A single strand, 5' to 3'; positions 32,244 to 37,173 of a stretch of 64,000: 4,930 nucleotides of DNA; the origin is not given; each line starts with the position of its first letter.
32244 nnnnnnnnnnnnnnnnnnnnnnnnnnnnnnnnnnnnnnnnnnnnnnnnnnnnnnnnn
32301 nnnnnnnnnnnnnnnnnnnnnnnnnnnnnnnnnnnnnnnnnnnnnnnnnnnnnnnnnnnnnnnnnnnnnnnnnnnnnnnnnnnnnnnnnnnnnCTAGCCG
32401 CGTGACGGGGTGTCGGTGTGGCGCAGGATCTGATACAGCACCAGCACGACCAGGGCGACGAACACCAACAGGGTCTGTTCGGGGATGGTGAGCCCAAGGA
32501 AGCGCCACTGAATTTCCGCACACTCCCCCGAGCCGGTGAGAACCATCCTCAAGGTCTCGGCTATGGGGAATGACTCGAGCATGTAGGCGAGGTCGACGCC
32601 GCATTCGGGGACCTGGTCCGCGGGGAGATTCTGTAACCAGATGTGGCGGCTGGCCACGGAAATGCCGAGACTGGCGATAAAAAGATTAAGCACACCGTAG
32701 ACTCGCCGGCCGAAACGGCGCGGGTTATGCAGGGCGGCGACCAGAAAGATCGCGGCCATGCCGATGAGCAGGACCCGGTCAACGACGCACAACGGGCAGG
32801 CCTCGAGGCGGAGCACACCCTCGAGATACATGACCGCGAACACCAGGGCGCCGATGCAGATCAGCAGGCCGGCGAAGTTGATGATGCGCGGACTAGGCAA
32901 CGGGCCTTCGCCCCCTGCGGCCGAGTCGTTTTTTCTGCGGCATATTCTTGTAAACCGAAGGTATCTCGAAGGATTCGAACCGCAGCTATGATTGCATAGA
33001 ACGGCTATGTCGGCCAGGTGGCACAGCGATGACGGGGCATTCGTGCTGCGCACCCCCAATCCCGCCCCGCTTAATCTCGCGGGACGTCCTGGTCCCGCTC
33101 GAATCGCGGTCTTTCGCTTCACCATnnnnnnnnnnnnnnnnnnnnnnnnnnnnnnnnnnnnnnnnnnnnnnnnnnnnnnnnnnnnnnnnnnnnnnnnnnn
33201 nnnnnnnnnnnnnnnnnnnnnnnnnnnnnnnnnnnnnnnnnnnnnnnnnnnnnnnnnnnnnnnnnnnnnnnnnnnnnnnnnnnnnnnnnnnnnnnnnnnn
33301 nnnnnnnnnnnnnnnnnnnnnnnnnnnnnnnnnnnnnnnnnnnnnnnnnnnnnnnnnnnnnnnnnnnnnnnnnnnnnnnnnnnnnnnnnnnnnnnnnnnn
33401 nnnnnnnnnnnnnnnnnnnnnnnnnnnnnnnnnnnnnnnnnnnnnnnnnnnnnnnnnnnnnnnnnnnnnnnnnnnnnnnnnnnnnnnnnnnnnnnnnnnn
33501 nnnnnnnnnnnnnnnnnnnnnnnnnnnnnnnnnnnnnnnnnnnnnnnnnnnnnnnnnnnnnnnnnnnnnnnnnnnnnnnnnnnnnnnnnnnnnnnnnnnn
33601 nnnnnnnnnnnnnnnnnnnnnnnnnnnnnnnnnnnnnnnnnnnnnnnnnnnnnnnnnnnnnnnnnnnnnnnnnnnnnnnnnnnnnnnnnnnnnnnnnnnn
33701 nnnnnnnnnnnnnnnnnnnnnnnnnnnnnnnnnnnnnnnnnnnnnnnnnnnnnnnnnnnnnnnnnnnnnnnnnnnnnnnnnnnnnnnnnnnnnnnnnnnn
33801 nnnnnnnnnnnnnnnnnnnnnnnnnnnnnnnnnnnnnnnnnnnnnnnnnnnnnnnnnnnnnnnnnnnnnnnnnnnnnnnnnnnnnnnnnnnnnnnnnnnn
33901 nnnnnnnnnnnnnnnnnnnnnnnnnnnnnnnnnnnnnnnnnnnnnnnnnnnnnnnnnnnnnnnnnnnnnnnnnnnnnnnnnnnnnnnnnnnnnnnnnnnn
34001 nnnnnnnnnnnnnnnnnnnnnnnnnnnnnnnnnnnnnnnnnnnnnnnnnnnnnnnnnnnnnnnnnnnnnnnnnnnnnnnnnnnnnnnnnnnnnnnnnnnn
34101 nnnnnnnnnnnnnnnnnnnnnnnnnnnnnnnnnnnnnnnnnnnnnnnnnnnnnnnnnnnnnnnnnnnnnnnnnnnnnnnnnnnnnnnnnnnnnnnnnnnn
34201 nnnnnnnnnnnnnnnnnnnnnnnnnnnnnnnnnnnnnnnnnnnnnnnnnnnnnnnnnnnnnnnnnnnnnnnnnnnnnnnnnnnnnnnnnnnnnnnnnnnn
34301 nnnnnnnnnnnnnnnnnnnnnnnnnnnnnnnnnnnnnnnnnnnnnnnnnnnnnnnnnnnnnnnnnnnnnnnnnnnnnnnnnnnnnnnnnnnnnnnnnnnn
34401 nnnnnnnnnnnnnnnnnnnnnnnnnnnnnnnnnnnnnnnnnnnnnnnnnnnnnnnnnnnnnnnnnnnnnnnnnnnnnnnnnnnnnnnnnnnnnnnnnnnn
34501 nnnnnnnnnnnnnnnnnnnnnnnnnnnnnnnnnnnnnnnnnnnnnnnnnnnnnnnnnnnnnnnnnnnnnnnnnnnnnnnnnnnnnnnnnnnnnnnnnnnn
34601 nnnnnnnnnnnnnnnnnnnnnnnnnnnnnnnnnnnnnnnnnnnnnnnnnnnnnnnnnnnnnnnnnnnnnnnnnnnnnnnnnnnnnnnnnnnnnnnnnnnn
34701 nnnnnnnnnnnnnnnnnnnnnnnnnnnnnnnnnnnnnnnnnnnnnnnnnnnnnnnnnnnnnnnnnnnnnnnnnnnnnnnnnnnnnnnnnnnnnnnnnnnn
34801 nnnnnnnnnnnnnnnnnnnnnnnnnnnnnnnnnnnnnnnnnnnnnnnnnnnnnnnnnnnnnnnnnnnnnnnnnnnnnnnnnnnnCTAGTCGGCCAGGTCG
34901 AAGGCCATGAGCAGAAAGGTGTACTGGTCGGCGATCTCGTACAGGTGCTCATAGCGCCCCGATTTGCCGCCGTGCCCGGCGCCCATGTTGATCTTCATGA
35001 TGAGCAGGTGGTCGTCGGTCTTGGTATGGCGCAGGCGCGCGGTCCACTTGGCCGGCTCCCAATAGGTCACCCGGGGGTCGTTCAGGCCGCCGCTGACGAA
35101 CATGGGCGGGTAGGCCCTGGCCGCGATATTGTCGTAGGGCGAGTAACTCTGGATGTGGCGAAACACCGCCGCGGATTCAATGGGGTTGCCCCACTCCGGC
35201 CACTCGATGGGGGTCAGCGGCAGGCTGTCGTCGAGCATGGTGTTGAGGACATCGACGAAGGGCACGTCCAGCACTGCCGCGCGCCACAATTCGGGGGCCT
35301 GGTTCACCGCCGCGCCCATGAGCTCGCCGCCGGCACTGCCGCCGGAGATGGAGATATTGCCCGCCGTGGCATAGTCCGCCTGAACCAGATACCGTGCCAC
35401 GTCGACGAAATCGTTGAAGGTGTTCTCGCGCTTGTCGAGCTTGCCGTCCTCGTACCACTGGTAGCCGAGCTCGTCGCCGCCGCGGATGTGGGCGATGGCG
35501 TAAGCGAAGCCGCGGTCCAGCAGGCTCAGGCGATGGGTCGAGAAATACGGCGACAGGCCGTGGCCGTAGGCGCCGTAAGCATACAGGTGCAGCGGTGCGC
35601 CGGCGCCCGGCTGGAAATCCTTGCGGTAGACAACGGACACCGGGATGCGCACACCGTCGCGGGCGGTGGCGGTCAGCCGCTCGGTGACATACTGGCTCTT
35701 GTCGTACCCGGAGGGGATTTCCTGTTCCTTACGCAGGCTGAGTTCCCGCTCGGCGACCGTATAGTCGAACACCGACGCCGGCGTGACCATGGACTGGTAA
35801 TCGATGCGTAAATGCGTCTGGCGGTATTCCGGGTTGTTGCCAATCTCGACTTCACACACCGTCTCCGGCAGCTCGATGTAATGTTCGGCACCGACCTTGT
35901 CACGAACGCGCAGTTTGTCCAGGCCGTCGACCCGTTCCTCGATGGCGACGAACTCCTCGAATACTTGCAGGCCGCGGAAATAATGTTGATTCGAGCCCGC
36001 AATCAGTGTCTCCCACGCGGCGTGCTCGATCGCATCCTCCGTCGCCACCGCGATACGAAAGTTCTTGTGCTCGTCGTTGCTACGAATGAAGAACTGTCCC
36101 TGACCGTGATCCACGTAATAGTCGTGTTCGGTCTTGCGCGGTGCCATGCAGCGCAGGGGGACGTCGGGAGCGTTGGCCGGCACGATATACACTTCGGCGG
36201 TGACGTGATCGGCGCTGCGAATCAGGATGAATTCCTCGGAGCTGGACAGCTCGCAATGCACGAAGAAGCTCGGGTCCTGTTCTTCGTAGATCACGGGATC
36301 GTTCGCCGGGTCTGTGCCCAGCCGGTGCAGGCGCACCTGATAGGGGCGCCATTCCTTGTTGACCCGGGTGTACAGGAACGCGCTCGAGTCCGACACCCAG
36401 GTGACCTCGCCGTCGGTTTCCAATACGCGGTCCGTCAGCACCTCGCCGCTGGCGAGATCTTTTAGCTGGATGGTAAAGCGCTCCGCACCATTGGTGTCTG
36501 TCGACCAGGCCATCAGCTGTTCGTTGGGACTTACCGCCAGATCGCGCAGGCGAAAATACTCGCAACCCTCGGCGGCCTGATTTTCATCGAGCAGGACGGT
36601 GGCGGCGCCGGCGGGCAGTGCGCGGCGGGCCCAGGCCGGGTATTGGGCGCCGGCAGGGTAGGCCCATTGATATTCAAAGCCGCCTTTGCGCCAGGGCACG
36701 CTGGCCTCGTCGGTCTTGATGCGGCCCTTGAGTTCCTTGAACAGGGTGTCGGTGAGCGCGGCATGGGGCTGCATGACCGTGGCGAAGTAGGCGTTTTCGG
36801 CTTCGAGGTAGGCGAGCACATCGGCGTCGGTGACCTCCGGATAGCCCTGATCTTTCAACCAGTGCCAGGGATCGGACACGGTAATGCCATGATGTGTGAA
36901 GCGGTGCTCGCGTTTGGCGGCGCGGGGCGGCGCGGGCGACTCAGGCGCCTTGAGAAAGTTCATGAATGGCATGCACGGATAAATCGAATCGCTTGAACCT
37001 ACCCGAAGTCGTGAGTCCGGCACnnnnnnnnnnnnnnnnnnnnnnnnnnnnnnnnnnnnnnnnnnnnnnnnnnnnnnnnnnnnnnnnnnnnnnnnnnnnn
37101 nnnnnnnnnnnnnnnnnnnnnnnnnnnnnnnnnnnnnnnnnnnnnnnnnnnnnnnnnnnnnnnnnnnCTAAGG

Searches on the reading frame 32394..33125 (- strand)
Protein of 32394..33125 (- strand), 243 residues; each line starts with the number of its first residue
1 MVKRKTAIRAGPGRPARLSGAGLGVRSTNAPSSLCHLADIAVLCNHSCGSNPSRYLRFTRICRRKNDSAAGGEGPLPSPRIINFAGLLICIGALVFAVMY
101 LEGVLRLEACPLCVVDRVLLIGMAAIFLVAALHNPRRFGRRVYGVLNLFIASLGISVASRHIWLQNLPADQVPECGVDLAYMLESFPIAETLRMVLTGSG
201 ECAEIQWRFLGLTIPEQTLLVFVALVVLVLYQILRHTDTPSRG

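Call 13: search_protein_families(library=ncbifam, proteins=[window:32394-33125:-])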
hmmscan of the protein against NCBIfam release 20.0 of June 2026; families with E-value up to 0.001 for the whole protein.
window:32394-33125:- (243 aa): 5 families
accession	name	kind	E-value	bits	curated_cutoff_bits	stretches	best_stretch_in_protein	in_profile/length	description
NF003354.0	PRK04388.1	equivalog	3e-40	137.9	168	1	83-237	12-166/172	disulfide bond formation protein B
NF002552.0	PRK02110.1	equivalog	2.3e-20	73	138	1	88-237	20-165/169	disulfide bond formation protein B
NF002485.0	PRK01749.1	equivalog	4.8e-17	62.5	157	1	88-232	17-162/177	disulfide bond formation protein DsbB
NF001863.0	PRK00611.1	equivalog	2.6e-06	27.9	145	1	82-176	10-97/136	putative disulfide oxidoreductase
NF002849.0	PRK03113.1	subfamily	0.00037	20.6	124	0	97-176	24-100/139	disulfide oxidoreductase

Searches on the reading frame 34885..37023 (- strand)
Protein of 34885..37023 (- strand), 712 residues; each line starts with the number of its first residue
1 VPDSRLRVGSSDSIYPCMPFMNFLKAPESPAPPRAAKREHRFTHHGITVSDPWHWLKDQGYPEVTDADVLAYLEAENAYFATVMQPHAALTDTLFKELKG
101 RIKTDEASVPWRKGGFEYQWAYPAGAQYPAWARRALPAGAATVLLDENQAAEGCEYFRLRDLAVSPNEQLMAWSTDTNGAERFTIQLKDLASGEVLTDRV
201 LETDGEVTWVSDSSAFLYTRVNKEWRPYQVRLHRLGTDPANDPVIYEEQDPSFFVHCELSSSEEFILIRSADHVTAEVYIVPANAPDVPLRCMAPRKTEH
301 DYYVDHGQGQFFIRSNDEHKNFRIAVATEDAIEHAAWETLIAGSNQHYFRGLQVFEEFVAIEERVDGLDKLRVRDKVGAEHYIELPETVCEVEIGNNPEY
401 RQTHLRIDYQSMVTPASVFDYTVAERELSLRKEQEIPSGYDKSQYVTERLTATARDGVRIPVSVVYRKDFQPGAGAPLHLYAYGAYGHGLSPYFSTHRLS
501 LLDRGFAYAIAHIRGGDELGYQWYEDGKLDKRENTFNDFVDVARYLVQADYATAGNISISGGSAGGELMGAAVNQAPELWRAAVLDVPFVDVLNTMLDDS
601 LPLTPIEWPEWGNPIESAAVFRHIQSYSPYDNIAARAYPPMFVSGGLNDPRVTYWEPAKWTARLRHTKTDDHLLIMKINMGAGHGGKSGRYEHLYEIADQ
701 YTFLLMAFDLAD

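Call 13: search_protein_families(library=ncbifam, proteins=[window:34885-37023:-])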
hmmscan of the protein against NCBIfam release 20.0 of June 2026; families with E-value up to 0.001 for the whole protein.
window:34885-37023:- (712 aa): 1 family
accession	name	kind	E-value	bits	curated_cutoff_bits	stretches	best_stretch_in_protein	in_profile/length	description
NF007511.0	PRK10115.1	equivalog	2.4e-172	574.9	1313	1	32-705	2-673/686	oligopeptidase B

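Call 36: find_homologous_proteins(query=window:34885-37023:-, max_evalue=1e-100)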
Query window:34885-37023:- (712 aa): 6684 proteins with E <= 1e-100 among 8000 candidates; the best 120 are listed.
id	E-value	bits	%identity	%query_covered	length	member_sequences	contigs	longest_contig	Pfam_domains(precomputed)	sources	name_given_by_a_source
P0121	0.0e+0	1125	70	97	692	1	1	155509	PF00326.28,PF02897.22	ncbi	-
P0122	0.0e+0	1070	66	97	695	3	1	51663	PF00326.28,PF02897.22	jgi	-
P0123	0.0e+0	1067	67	94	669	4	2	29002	PF02129.25,PF00326.28,PF02897.22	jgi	jgi:oligopeptidase B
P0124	0.0e+0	1036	63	97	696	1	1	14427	PF00326.28,PF02897.22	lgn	-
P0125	0.0e+0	1012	61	97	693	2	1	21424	PF00326.28,PF02897.22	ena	-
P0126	0.0e+0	1011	60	97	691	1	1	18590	PF00326.28,PF02897.22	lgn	-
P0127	4.6e-298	1008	61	97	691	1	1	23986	PF00326.28,PF02897.22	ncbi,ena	-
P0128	1.7e-297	1007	62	97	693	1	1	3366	PF00326.28,PF02897.22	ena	-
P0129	2.1e-297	1006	61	97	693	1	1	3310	PF00326.28,PF02897.22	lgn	-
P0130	3.5e-295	999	62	96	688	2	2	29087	PF00326.28,PF02897.22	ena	-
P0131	6.0e-294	995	60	97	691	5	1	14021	PF00326.28,PF02897.22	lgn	-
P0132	9.5e-289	978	61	97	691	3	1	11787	PF00326.28,PF02897.22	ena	-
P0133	1.2e-287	974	61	95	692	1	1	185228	PF00326.28,PF02897.22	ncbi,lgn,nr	ncbi:MAG: S9 family peptidase [Alphaproteobacteria bacterium]|nr:MAG: S9 family peptidase [Alphaprot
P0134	5.8e-287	972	61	97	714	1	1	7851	PF00326.28,PF02897.22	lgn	-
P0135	3.0e-284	963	60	97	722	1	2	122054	PF00326.28,PF02897.22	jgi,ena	-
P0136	2.3e-283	960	60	97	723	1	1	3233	PF00326.28,PF02897.22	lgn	-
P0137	2.6e-283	960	60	97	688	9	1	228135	PF00326.28,PF02897.22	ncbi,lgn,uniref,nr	ncbi:S9 family peptidase [Kordiimonas gwangyangensis]|uniref:S9 family peptidase n=1 Tax=Kordiimonas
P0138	6.7e-283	958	60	97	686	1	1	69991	PF00326.28,PF02897.22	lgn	-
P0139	2.8e-282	956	62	97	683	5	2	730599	PF00326.28,PF02897.22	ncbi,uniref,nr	ncbi:S9 family peptidase [Kordiimonas lipolytica]|uniref:S9 family peptidase n=1 Tax=Kordiimonas lip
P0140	6.0e-282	955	60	96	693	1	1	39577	PF00326.28,PF02897.22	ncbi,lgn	-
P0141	1.1e-281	954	60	97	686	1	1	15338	PF00326.28,PF02897.22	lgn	-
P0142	1.6e-281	954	60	97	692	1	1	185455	PF00326.28,PF02897.22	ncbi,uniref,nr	ncbi:S9 family peptidase [Kordiimonas marina]|uniref:S9 family peptidase n=1 Tax=Kordiimonas marina 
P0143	2.5e-281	953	60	97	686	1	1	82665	PF00326.28,PF02897.22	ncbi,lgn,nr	ncbi:MAG: S9 family peptidase [Alphaproteobacteria bacterium]|nr:S9 family peptidase [Alphaproteobac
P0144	3.8e-281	953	59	97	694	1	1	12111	PF00326.28,PF02897.22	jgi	jgi:oligopeptidase B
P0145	3.1e-280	950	60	97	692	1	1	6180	PF00326.28,PF02897.22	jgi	-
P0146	3.9e-279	946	58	97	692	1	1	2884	PF00326.28,PF02897.22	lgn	-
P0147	4.1e-279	946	59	95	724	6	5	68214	PF00326.28,PF02897.22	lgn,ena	-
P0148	4.5e-279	946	60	96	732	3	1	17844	PF00326.28,PF02897.22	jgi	-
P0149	1.9e-278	944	61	97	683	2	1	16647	PF00326.28,PF02897.22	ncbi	-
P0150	4.5e-278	942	60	96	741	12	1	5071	PF00326.28,PF26550.2,PF02897.22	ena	-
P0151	1.3e-277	941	59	97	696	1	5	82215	PF00326.28,PF02897.22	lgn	-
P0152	1.6e-277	941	59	96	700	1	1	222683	PF00326.28,PF02897.22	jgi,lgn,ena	-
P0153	3.7e-277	939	59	96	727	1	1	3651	PF00326.28,PF02897.22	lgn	-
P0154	1.2e-276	938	58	97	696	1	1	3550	PF00326.28,PF02897.22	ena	-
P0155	1.6e-276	937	58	97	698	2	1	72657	PF00326.28,PF02897.22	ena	-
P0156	2.2e-276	937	61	97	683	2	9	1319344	PF00326.28,PF02897.22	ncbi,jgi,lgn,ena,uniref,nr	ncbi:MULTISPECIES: S9 family peptidase [Kordiimonas]|jgi:oligopeptidase B|uniref:S9 family peptidase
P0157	2.6e-276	937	59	97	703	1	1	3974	PF00326.28,PF02897.22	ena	-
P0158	8.4e-276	935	59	95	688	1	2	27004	PF00326.28,PF02897.22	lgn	-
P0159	8.4e-276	935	59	95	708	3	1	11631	PF00326.28,PF02897.22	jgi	-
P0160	1.3e-275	934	59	96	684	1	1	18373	PF00326.28,PF02897.22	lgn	-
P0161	2.4e-275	933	58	97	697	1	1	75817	PF00326.28,PF02897.22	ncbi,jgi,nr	ncbi:MAG: S9 family peptidase [Kordiimonadales bacterium]|nr:MAG: S9 family peptidase [Kordiimonadal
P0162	2.4e-275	933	59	96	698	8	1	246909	PF00326.28,PF02897.22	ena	-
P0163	2.5e-275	933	58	97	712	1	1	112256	PF00326.28,PF02897.22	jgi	jgi:oligopeptidase B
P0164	4.2e-275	933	60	96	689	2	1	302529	PF02129.25,PF00326.28,PF02897.22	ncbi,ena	ncbi:S9 family peptidase [Parapedomonas caeni]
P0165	5.5e-275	932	58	98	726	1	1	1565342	PF00326.28,PF02897.22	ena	-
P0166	9.7e-275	931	58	96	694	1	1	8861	PF00326.28,PF02897.22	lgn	-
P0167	1.1e-274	931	59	97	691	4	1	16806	PF00326.28,PF02897.22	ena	-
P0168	1.3e-274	931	60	96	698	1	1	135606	PF00326.28,PF02897.22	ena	-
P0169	1.5e-274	931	59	96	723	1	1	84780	PF00326.28,PF02897.22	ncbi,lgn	-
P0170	1.7e-274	931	57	100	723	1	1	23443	PF00326.28,PF02897.22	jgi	jgi:oligopeptidase B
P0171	1.8e-274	930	58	95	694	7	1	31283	PF00326.28,PF02897.22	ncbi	-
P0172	1.9e-274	930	57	97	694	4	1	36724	PF00326.28,PF02897.22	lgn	-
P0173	2.2e-274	930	58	97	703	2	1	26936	PF00326.28,PF02897.22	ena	-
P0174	2.2e-274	930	59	97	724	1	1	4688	PF00326.28,PF02897.22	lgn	-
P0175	1.3e-273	928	57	96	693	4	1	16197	PF00326.28,PF02897.22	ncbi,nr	ncbi:MAG: S9 family peptidase [Kordiimonadaceae bacterium]|nr:S9 family peptidase [Kordiimonadaceae 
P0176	1.7e-273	927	58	96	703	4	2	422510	PF00326.28,PF02897.22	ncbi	-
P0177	1.8e-273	927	58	96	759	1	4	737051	PF00326.28,PF02897.22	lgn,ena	-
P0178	1.9e-273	927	57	97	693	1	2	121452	PF00326.28,PF02897.22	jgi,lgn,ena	-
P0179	2.6e-273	927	59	97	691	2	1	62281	PF00326.28,PF02897.22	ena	-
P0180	6.0e-273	925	59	96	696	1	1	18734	PF00326.28,PF02897.22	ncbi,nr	ncbi:MAG: S9 family peptidase [Gammaproteobacteria bacterium]|nr:S9 family peptidase [Gammaproteobac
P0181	6.4e-273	925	59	96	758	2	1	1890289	PF00326.28,PF02897.22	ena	-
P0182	1.5e-272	924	58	97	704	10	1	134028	PF00326.28,PF02897.22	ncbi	-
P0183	1.6e-272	924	57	94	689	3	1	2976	PF02129.25,PF00326.28,PF02897.22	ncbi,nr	ncbi:MAG TPA: S9 family peptidase [Polyangiaceae bacterium]|nr:S9 family peptidase [Polyangiaceae ba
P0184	2.8e-272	923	58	96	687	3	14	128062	PF00326.28,PF02897.22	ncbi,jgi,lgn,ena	jgi:oligopeptidase B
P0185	3.1e-272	923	59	96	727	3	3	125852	PF00326.28,PF02897.22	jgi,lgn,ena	-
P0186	3.5e-272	923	59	96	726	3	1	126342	PF00326.28,PF02897.22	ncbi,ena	-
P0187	3.6e-272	923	58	97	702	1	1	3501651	PF00326.28,PF02897.22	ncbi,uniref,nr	ncbi:S9 family peptidase [Kordiimonas sp. SCSIO 12610]|uniref:S9 family peptidase n=1 Tax=Kordiimona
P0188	4.0e-272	923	59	95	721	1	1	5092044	PF00326.28,PF02897.22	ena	-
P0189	4.5e-272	923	60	97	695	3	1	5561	PF00326.28,PF02897.22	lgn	-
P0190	6.4e-272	922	59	95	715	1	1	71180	PF02129.25,PF00326.28,PF02897.22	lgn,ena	-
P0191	8.8e-272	922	58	97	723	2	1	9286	PF00326.28,PF02897.22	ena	-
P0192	8.9e-272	922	59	96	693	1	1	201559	PF00326.28,PF02897.22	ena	-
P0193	1.2e-271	921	59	97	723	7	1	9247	PF00326.28,PF02897.22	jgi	-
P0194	1.8e-271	921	59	93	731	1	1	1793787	PF00326.28,PF02897.22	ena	-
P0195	1.9e-271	920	59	96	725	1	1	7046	PF00326.28,PF02897.22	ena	-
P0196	2.1e-271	920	57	97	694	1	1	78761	PF00326.28,PF02897.22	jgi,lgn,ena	-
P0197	3.9e-271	919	58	97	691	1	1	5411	PF00326.28,PF02897.22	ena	-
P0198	4.3e-271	919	59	95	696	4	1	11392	PF00326.28,PF02897.22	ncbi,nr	ncbi:MAG: S9 family peptidase [Gammaproteobacteria bacterium]|nr:S9 family peptidase [Gammaproteobac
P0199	5.8e-271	919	57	97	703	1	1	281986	PF00326.28,PF02897.22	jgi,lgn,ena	-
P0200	8.1e-271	918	59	97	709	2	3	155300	PF00326.28,PF02897.22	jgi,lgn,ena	-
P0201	8.2e-271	918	59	96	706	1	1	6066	PF00326.28,PF02897.22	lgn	-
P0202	1.1e-270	918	57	97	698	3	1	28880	PF00326.28,PF02897.22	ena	-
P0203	1.2e-270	918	59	95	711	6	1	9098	PF00326.28,PF02897.22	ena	-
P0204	1.3e-270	918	58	96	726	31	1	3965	PF00326.28,PF02897.22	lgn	-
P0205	1.6e-270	917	59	96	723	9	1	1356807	PF00326.28,PF02897.22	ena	-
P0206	2.0e-270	917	58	97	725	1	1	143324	PF00326.28,PF02897.22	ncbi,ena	-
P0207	2.3e-270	917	58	97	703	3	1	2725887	PF00326.28,PF02897.22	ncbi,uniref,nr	ncbi:S9 family peptidase [Pedomonas mirosovicensis]|uniref:S9 family peptidase n=1 Tax=Pedomonas mir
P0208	2.6e-270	917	58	96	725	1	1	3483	PF00326.28,PF02897.22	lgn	-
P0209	4.8e-270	916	58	95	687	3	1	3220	PF02129.25,PF00326.28,PF02897.22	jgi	-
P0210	1.7e-269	914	58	97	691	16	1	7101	PF02129.25,PF00326.28,PF02897.22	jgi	jgi:oligopeptidase B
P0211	1.7e-269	914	57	97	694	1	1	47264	PF00326.28,PF02897.22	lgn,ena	-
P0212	2.2e-269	914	57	97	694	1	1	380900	PF00326.28,PF02897.22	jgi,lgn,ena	-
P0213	2.4e-269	914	58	94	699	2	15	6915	PF00326.28,PF02897.22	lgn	-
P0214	2.6e-269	913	58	97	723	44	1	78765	PF00326.28,PF02897.22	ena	-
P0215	2.9e-269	913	58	96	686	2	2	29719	PF00326.28,PF02897.22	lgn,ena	-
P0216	3.0e-269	913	57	96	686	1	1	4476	PF02129.25,PF00326.28,PF02897.22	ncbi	-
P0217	3.3e-269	913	59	95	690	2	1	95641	PF00326.28,PF02897.22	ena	-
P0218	4.6e-269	913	56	95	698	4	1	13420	PF00326.28,PF02897.22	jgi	-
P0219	4.9e-269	913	58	97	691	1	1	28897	PF00326.28,PF02897.22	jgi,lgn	jgi:oligopeptidase B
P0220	5.7e-269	912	58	95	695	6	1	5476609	PF00326.28,PF02897.22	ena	-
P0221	1.4e-268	911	56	96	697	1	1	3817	PF02129.25,PF00326.28,PF02897.22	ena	-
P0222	1.5e-268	911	59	95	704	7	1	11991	PF00326.28,PF02897.22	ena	-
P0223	1.6e-268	911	59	95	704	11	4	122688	PF00326.28,PF02897.22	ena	-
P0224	1.7e-268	911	57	95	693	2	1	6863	PF00326.28,PF02897.22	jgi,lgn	-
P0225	1.9e-268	911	59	95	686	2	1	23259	PF00326.28,PF02897.22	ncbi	-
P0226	2.8e-268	910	57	97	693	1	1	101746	PF00326.28,PF02897.22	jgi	-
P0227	3.4e-268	910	58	95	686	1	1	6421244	PF00326.28,PF02897.22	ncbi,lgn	-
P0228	3.9e-268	910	58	95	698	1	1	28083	PF00326.28,PF02897.22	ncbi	-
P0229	4.5e-268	909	57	96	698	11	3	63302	PF00326.28,PF02897.22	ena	-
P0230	4.6e-268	909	58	95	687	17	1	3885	PF00326.28,PF02897.22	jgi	jgi:oligopeptidase B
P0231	6.0e-268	909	58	96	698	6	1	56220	PF00326.28,PF02897.22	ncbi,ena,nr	ncbi:MAG: S9 family peptidase [Gammaproteobacteria bacterium]|nr:S9 family peptidase [Gammaproteobac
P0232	6.8e-268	909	56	96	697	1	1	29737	PF00326.28,PF02897.22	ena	-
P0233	7.2e-268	909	57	96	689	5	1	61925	PF00326.28,PF02897.22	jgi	jgi:oligopeptidase B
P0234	8.7e-268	908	57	96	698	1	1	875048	PF00326.28,PF02897.22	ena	-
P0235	9.5e-268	908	56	96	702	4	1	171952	PF00326.28,PF02897.22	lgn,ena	-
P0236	9.6e-268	908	59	95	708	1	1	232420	PF00326.28,PF02897.22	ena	-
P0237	9.6e-268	908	59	94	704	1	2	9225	PF00326.28,PF02897.22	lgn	-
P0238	1.4e-267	908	58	95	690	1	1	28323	PF00326.28,PF02897.22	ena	-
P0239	1.5e-267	908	57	95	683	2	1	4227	PF02129.25,PF00326.28,PF02897.22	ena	-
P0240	2.0e-267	907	58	95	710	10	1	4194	PF00326.28,PF02897.22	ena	-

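Call 37: find_encoding_contigs(protein=P0121, flank=7000, max_places=2)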
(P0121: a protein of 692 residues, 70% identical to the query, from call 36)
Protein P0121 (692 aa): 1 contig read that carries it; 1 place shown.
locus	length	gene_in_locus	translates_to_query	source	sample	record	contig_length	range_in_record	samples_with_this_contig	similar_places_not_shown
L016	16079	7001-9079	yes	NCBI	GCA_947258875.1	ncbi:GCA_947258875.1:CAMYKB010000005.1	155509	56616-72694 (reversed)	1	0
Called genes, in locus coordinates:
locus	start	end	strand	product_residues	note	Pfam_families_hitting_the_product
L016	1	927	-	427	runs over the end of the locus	PF08007:JmjC_2, PF20514:WHD_ROXA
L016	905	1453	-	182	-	-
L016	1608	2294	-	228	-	-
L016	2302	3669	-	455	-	PF00206:Lyase_1, PF08328:ASL_C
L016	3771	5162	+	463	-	PF00206:Lyase_1, PF10415:FumaraseC_C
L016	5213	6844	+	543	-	PF00990:GGDEF, PF00563:EAL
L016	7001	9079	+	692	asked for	PF02897:Peptidase_S9_N, PF00326:Peptidase_S9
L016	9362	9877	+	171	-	-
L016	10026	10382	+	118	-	PF04828:GFA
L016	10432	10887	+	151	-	PF02639:DUF188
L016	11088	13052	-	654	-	PF00149:Metallophos (weak), PF02872:5_nucleotid_C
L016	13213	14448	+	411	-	PF13795:HupE_UreJ_2, PF04955:HupE_UreJ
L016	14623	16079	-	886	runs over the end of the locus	PF00330:Aconitase, PF00694:Aconitase_C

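Call 38: find_encoding_contigs(protein=P0122, flank=7000, max_places=2)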
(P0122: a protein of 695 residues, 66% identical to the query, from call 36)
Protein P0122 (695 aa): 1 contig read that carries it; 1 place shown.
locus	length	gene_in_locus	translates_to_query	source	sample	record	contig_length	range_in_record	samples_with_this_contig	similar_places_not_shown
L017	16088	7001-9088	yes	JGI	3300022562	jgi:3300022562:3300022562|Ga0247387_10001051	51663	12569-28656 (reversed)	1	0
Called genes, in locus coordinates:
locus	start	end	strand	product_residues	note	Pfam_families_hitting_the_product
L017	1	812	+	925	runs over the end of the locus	PF01326:PPDK_N, PF00391:PEP-utilizers, PF02896:PEP-utilizers_C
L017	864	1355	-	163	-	-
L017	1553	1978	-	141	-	PF00903:Glyoxalase, PF13669:Glyoxalase_4 (weak)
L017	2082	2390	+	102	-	PF03992:ABM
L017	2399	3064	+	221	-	-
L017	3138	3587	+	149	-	PF03692:CxxCxxCC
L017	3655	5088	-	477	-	PF00224:PK, PF02887:PK_C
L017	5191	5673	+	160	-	-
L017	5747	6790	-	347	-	-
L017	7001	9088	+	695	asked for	PF02897:Peptidase_S9_N, PF00326:Peptidase_S9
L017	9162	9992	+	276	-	PF00149:Metallophos, PF12850:Metallophos_2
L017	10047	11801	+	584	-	PF01926:MMR_HSR1 (weak)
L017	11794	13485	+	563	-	-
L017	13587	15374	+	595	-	PF05960:DUF885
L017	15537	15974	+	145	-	-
